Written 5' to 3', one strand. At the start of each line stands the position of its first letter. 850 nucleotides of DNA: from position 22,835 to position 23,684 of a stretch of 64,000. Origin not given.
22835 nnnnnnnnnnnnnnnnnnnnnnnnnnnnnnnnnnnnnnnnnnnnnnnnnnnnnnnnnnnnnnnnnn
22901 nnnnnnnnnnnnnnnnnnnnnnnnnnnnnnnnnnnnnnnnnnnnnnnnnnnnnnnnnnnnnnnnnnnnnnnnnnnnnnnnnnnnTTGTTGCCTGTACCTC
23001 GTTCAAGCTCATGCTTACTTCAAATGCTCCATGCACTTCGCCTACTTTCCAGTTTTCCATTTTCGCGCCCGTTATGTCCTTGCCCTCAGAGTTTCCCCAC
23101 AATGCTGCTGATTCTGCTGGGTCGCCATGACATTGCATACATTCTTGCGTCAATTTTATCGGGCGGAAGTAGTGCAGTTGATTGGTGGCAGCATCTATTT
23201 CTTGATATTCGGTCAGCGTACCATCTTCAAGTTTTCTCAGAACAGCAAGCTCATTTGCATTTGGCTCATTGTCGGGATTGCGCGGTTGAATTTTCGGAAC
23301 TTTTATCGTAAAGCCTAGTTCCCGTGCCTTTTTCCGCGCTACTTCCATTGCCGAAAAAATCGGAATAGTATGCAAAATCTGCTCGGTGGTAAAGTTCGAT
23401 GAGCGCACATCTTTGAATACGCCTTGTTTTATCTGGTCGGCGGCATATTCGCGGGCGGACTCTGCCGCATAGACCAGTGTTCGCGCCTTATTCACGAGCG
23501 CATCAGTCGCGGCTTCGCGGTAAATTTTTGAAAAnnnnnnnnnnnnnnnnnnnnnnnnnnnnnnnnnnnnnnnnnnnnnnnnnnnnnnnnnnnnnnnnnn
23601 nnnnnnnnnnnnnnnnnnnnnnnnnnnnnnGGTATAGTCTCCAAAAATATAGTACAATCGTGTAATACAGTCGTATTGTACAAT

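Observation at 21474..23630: MCP with a c-type heme (CxxCH) periplasmic sensor domain, embedded in the che operon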

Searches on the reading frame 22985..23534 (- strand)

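Call 54: search_protein_representatives(protein=window:22985-23534:-)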
Query: 183 residues. Proteins with E-value up to 0.001 (for the whole library): 877; up to 1e-10: 536; up to 1e-30: 147. The best 150 are listed.
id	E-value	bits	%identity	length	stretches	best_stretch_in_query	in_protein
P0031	2.5e-80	285.0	69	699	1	1-182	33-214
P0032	6.1e-73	261.0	65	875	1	1-180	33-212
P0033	2.2e-62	226.7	61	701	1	4-182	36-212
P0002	6.3e-62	225.2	58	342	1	2-182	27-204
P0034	7.5e-62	224.9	61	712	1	4-182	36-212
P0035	3.6e-61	222.7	61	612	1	1-182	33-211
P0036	4.5e-61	222.4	58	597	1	1-182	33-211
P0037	4.9e-61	222.3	60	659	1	1-180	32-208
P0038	6.0e-61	222.0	60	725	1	2-182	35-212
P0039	1.3e-60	220.9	61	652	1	7-182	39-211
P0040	6.9e-60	218.5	58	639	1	4-181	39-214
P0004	1.9e-57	210.6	55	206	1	1-175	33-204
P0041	4.2e-57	209.5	56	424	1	1-182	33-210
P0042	8.1e-57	208.6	54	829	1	1-180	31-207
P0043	8.6e-57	208.5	57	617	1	1-180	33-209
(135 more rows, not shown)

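Call 67: search_protein_families(library=pfam, alignment_id=A3, max_evalue=0.00001)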
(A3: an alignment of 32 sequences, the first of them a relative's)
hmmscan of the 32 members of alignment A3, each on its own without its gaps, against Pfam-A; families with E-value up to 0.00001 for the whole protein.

A. member 1, P0034 (712 aa): 5 families
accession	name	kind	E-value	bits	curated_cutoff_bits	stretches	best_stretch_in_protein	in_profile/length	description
PF11845.13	Tll0287-like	-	1.1e-31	110.6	24.1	1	42-205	5-143/144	Tll0287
PF02518.31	HATPase_c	-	7.5e-23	81.5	26.4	1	558-679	2-110/111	Histidine kinase-, DNA gyrase B-, and HSP90-like ATPase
PF00672.30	HAMP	-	7.7e-12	45.8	25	1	238-289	1-52/53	HAMP domain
PF13426.13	PAS_9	-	1.1e-06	29.3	27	1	325-431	2-103/103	PAS domain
PF08447.18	PAS_3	-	1.4e-06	28.9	25.6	1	338-425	3-88/89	PAS fold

B. families by the number of members that match (of 32 scanned): 8 families
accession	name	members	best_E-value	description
PF11845.13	Tll0287-like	32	7.7e-33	Tll0287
PF00672.30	HAMP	22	1.8e-16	HAMP domain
PF00015.26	MCPsignal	19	1.4e-45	Methyl-accepting chemotaxis protein (MCP) signalling domain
PF02518.31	HATPase_c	3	2.7e-25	Histidine kinase-, DNA gyrase B-, and HSP90-like ATPase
PF00512.31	HisKA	2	5.1e-17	His Kinase A (phospho-acceptor) domain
PF13426.13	PAS_9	1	1.1e-06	PAS domain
PF08447.18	PAS_3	1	1.4e-06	PAS fold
PF06103.16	DUF948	1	6.8e-06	Bacterial protein of unknown function (DUF948)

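Call 69: find_encoding_contigs(protein=P0031, flank=10000, max_places=3)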
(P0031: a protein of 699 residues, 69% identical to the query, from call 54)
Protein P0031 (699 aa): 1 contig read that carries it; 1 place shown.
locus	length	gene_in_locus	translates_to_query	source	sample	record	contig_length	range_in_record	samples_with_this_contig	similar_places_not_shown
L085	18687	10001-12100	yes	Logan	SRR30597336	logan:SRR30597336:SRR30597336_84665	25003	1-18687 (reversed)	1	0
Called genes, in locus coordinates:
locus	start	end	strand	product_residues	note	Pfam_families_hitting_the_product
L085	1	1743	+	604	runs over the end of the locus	PF04851:ResIII, PF00270:DEAD (weak), PF18766:SWI2_SNF2 (weak), PF00271:Helicase_C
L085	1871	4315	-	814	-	PF07676:PD40, PF26549:Tricorn_N (weak), PF02129:Peptidase_S15 (weak), PF00326:Peptidase_S9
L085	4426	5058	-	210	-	PF01810:LysE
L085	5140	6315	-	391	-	PF00082:Peptidase_S8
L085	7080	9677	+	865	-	PF01627:Hpt, PF02895:H-kinase_dim, PF02518:HATPase_c, PF01584:CheW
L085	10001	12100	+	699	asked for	PF11845:Tll0287-like, PF00672:HAMP (faint), PF18947:HAMP_2, PF00015:MCPsignal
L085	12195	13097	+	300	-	PF03705:CheR_N, PF01739:CheR, PF13649:Methyltransf_25 (faint)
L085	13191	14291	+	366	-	PF00072:Response_reg, PF01339:CheB_methylest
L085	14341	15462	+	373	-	PF00072:Response_reg, PF03975:CheD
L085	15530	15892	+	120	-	PF00072:Response_reg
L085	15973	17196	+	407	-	PF01627:Hpt (weak), PF00072:Response_reg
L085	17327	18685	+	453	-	?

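Call 71: find_encoding_contigs(protein=P0032, flank=10000, max_places=2)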
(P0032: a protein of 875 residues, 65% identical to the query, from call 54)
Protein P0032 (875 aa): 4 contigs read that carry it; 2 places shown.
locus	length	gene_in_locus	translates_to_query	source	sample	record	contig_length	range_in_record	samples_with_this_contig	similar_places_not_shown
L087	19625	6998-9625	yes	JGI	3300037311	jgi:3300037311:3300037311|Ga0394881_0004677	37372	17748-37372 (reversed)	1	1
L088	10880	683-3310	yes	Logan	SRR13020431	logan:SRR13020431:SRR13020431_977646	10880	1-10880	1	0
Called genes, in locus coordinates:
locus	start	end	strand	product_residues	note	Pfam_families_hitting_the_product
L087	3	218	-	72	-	?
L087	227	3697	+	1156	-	PF13485:Peptidase_MA_2 (faint), PF07676:PD40 (faint), PF23381:Beta-prop_IFT122_1st (weak), PF25174:Beta-prop_THOC3 (weak), PF26549:Tricorn_N, PF26550:Tricorn_2nd, PF01103:Omp85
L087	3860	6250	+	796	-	PF01627:Hpt, PF02895:H-kinase_dim, PF02518:HATPase_c, PF01584:CheW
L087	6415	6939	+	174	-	PF01584:CheW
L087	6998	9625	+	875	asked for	PF11845:Tll0287-like, PF00672:HAMP, PF18947:HAMP_2, PF21927:McpB_HAMP_2 (weak), PF18575:HAMP_N3, PF18947:HAMP_2, PF00015:MCPsignal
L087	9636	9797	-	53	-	-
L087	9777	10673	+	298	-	PF03705:CheR_N, PF13649:Methyltransf_25 (faint), PF01739:CheR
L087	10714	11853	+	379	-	PF00072:Response_reg, PF01339:CheB_methylest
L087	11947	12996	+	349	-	PF00072:Response_reg, PF03975:CheD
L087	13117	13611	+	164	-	PF01242:PTPS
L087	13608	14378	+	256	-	PF01227:GTP_cyclohydroI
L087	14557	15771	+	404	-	PF01979:Amidohydro_1, PF12890:DHOase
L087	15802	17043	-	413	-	PF00082:Peptidase_S8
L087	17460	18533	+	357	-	PF13650:Asp_protease_2, PF13975:gag-asp_proteas (weak), PF13650:Asp_protease_2 (weak)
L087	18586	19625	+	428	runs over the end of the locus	PF16760:CBM53 (faint), PF02922:CBM_48 (weak), PF16561:AMPK1_CBM, PF22058:X25_BaPul_like (faint), PF16561:AMPK1_CBM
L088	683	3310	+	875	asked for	PF11845:Tll0287-like, PF00672:HAMP, PF18947:HAMP_2, PF21927:McpB_HAMP_2 (weak), PF18575:HAMP_N3, PF18947:HAMP_2, PF00015:MCPsignal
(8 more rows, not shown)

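Call 72: find_encoding_contigs(protein=P0033, flank=10000, max_places=2)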
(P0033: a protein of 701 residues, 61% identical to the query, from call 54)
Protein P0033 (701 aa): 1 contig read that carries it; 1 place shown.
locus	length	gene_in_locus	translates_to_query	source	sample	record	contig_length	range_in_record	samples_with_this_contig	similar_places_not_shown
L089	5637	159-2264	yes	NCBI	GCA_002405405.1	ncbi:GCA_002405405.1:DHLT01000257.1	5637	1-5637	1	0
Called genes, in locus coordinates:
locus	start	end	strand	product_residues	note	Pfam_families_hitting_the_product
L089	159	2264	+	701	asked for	PF11845:Tll0287-like, PF00672:HAMP, PF00015:MCPsignal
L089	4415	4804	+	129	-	PF00015:MCPsignal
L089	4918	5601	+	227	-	-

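Call 77: find_homologous_proteins(query=A4, max_evalue=0.001)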
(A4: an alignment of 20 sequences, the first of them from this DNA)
Query A4 (20 sequences) (179 aa, profile of the alignment): 86 proteins with E <= 0.001 among 3220 candidates.
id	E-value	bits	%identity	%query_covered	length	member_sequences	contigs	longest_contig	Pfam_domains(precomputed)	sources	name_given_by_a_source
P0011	1.4e-76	274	50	89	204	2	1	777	PF11845.14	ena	-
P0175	3.2e-76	273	44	99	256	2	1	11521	PF11845.14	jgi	-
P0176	1.4e-75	271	47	98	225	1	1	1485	PF11845.14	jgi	jgi:methyl-accepting chemotaxis protein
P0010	5.3e-75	269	50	92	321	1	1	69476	PF11845.14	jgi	jgi:methyl-accepting chemotaxis protein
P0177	3.3e-74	267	48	97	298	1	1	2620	PF11845.14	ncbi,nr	ncbi:MAG TPA: DUF3365 domain-containing protein, partial [Candidatus Hydrogenedentes bacterium]|nr:D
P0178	3.3e-74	267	50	93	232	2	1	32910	PF11845.14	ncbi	ncbi:MAG: DUF3365 domain-containing protein, partial [Vicinamibacterales bacterium]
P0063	4.9e-74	266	46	98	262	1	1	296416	PF11845.14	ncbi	-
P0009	9.0e-74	265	50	95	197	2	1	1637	PF11845.14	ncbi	ncbi:MAG: DUF3365 domain-containing protein, partial [Vicinamibacterales bacterium]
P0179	1.3e-73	265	44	96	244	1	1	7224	PF11845.14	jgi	jgi:methyl-accepting chemotaxis protein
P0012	7.2e-73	262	44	97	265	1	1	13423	PF11845.14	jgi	jgi:methyl-accepting chemotaxis protein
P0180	6.3e-72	259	47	93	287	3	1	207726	PF00672.31,PF11845.14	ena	-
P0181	1.6e-71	258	43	94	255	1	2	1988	PF11845.14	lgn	-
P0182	2.8e-71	257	48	91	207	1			PF11845.14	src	-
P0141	6.8e-68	246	41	98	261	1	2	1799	PF11845.14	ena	-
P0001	9.0e-65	236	60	100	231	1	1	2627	PF11845.14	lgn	-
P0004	4.3e-64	234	55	97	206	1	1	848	PF11845.14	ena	-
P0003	5.1e-63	230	58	100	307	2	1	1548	PF00672.31,PF11845.14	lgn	-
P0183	7.8e-60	220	43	95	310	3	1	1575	PF00672.31,PF11845.14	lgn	-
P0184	1.5e-58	216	43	79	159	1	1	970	PF11845.14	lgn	-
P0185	7.3e-55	204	42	82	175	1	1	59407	PF11845.14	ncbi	-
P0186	2.0e-50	189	38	91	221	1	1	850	PF11845.14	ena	-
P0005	1.6e-49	186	56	89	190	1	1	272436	PF11845.14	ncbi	-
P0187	2.6e-49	186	42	86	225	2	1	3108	PF11845.14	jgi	-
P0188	3.7e-49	185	44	75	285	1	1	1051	PF00672.31,PF11845.14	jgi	jgi:methyl-accepting chemotaxis protein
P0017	9.2e-49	184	58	61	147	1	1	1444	PF11845.14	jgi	jgi:methyl-accepting chemotaxis protein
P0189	1.1e-48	183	35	99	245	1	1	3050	PF11845.14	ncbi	ncbi:MAG: c-type heme family protein, partial [Verrucomicrobiota bacterium]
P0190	1.4e-48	183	41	76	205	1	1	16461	PF11845.14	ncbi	-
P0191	1.9e-48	183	37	91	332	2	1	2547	PF11845.14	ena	-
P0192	4.0e-48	182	43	76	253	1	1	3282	PF11845.14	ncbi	ncbi:MAG: DUF3365 domain-containing protein, partial [Phycisphaerae bacterium]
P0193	1.4e-47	180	43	95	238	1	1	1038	PF11845.14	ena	-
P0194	6.0e-47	178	35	98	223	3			PF11845.14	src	-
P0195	8.3e-47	177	38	89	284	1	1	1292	PF11845.14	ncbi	-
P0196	1.8e-46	176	37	93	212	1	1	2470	PF11845.14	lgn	-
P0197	4.2e-46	175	44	73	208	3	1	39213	PF11845.14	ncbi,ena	-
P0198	7.7e-46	174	39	94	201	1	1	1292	PF11845.14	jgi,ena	jgi:methyl-accepting chemotaxis protein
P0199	8.9e-46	174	36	91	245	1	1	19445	PF11845.14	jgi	jgi:methyl-accepting chemotaxis protein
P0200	1.2e-45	174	39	97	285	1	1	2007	PF00672.31,PF11845.14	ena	-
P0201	1.8e-45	173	38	93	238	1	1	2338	PF11845.14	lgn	-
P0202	2.6e-45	172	37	93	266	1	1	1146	PF11845.14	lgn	-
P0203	4.4e-45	172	44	96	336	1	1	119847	PF00672.31,PF11845.14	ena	-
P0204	4.6e-45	172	48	80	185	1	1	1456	PF11845.14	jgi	-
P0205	4.8e-45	172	43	96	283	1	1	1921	PF11845.14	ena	-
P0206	5.5e-45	171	43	98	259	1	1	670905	PF11845.14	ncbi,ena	-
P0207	1.2e-44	170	40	98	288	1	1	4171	PF11845.14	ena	-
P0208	5.4e-43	165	38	98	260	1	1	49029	PF11845.14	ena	-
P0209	3.4e-41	159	42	78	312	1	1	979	PF00015.27,PF11845.14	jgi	jgi:methyl-accepting chemotaxis protein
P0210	2.3e-39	153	38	93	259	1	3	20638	PF11845.14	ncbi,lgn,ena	-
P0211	2.0e-36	143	31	91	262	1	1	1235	PF11845.14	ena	-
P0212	1.5e-35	141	32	88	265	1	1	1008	PF11845.14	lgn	-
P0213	1.2e-31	128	44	66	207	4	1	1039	PF11845.14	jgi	-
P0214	2.0e-28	117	50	57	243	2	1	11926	PF11845.14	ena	-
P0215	2.3e-27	114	45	50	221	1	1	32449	PF11845.14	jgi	-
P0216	1.3e-26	112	35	73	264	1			PF11845.14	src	-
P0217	4.8e-24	103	61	33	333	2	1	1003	PF00015.27,PF00672.31,PF11845.14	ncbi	ncbi:MAG: methyl-accepting chemotaxis protein, partial [Dissulfurimicrobium sp.]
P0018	6.5e-24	103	57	59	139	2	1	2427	PF11845.14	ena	-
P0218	4.3e-22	97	31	85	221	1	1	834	PF11845.14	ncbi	-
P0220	2.3e-20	91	39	59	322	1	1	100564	PF00015.27,PF11845.14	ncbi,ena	-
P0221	4.0e-18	84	38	57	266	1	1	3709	PF11845.14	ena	-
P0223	7.8e-18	83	37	55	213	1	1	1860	PF11845.14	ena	-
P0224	1.3e-17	82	36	54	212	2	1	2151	PF11845.14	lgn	-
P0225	2.4e-17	81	35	53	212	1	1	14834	PF11845.14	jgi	jgi:methyl-accepting chemotaxis protein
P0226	3.3e-17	81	36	54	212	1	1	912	PF11845.14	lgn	-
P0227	3.6e-17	81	70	24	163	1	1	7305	PF11845.14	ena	-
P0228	4.0e-17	81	34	54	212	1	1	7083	PF11845.14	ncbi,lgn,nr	ncbi:DUF3365 domain-containing protein [bacterium]|nr:MAG: DUF3365 domain-containing protein [bacter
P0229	5.6e-17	80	34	53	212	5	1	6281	PF11845.14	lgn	-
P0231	1.1e-16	79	68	26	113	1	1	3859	PF11845.14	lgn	-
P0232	2.3e-16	78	33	54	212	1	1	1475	PF11845.14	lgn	-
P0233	2.5e-16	78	36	54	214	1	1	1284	PF11845.14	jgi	jgi:methyl-accepting chemotaxis protein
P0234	1.2e-15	76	29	67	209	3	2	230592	PF11845.14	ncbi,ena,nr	ncbi:MAG: DUF3365 domain-containing protein [Candidatus Brocadiales bacterium]|nr:DUF3365 domain-con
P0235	1.6e-15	75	32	66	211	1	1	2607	PF11845.14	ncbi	-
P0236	8.9e-15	73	31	54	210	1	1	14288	PF11845.14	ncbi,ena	-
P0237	3.5e-14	71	33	66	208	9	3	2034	PF11845.14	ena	-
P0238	4.8e-14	71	33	58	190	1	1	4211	PF11845.14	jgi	-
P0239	7.4e-14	70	33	66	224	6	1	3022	PF11845.14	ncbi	-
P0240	1.4e-13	69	48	35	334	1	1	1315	PF00015.27,PF00672.31,PF11845.14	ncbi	-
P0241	2.1e-13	68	36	54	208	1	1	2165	PF11845.14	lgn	-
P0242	6.0e-13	67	36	53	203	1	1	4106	PF11845.14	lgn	-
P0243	5.2e-11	61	47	32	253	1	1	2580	PF00672.31,PF11845.14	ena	-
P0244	2.9e-10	58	34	33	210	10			PF11845.14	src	-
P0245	1.8e-8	52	25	58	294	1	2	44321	PF00672.31,PF11845.14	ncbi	-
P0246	6.4e-7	47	46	26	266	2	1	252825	PF00015.27,PF11845.14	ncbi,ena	-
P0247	1.5e-5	43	29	59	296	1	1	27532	PF11845.14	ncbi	-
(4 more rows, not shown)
